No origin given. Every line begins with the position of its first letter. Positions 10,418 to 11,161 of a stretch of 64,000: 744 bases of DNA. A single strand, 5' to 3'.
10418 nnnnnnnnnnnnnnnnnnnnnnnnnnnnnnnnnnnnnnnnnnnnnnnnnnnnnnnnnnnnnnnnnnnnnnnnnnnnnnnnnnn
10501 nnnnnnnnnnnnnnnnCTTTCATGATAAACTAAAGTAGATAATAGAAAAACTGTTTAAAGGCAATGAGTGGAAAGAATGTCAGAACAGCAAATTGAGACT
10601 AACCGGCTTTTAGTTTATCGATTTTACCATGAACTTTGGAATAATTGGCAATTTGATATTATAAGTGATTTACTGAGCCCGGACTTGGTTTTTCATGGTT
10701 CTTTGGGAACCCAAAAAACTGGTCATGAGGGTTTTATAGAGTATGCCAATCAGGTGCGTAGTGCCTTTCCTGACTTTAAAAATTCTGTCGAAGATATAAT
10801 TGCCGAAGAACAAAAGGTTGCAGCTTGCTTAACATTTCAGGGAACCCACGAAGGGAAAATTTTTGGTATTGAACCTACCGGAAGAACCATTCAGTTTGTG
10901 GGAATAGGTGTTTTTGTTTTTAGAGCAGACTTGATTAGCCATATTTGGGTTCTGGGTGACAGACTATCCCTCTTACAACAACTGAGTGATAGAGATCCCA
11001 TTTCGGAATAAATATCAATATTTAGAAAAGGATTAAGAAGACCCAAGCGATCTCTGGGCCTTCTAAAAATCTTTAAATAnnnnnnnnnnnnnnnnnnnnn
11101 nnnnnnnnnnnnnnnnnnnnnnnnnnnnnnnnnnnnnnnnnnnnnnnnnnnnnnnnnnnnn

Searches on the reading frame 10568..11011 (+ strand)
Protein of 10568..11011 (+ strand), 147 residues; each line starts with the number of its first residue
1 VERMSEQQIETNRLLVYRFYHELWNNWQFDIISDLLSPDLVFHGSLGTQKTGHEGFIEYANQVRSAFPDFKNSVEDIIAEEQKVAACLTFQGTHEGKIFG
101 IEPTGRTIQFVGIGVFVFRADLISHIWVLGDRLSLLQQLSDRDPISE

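Call 4: search_protein_families(library=pfam, proteins=[window:10568-11011:+])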
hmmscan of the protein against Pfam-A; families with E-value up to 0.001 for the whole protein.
window:10568-11011:+ (147 aa): 2 families
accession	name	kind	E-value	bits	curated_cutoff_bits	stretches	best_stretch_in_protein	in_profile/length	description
PF07366.18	SnoaL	-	1.3e-33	116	28.4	1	15-139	2-126/126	SnoaL-like polyketide cyclase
PF12680.13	SnoaL_2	-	6.7e-18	65.6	27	1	18-125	3-101/102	SnoaL-like domain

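Call 5: search_protein_families(library=ncbifam, proteins=[window:10568-11011:+])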
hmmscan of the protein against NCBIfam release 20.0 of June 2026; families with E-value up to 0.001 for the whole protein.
window:10568-11011:+ (147 aa): 2 families
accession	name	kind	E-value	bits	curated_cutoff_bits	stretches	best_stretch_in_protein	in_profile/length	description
TIGR02096.1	TIGR02096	subfamily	2.6e-14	53.6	97.1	1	20-139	7-128/129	ketosteroid isomerase-related protein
NF033407.1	SnoaL_meth_ester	subfamily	7.6e-06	25.7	200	1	22-118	13-111/144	SnoaL/DnrD family polyketide biosynthesis methyl ester cyclase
